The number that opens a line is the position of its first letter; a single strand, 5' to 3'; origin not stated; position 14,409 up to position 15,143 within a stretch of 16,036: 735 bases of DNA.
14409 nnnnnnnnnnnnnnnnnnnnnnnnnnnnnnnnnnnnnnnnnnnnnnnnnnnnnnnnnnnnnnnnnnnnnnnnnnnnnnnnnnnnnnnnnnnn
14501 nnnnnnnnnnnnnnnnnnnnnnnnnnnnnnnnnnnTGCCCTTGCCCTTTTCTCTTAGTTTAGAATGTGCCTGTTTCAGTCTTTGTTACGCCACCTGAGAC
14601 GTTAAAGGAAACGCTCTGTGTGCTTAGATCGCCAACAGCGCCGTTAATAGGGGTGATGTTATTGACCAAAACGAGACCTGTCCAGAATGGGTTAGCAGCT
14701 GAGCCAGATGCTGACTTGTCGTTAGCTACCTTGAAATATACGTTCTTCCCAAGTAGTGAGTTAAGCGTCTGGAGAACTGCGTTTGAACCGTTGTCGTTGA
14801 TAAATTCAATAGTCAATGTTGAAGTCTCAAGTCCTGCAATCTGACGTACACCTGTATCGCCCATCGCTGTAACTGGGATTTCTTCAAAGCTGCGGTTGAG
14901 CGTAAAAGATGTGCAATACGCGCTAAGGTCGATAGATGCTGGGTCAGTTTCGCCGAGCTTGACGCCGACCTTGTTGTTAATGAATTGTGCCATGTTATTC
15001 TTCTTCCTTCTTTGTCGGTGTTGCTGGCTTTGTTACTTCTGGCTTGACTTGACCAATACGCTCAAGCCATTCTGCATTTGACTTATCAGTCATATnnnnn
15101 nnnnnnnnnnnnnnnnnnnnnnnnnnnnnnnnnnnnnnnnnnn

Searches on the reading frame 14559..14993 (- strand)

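Call 15: search_protein_families(library=phrogs, proteins=[window:14559-14993:-], max_evalue=0.001)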
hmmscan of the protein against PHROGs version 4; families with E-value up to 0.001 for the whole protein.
window:14559-14993:- (144 aa): 4 families
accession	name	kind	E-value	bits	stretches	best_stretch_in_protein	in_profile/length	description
phrog_4574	-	tail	1.9e-23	84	1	13-141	14-144/147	major tail protein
phrog_9522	-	tail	4e-11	43.7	1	15-138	11-131/241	major tail protein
phrog_10528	-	tail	1.4e-10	42.3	1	11-138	12-139/142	major tail protein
phrog_1407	-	tail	0.00088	19.9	0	23-141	46-166/258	major tail protein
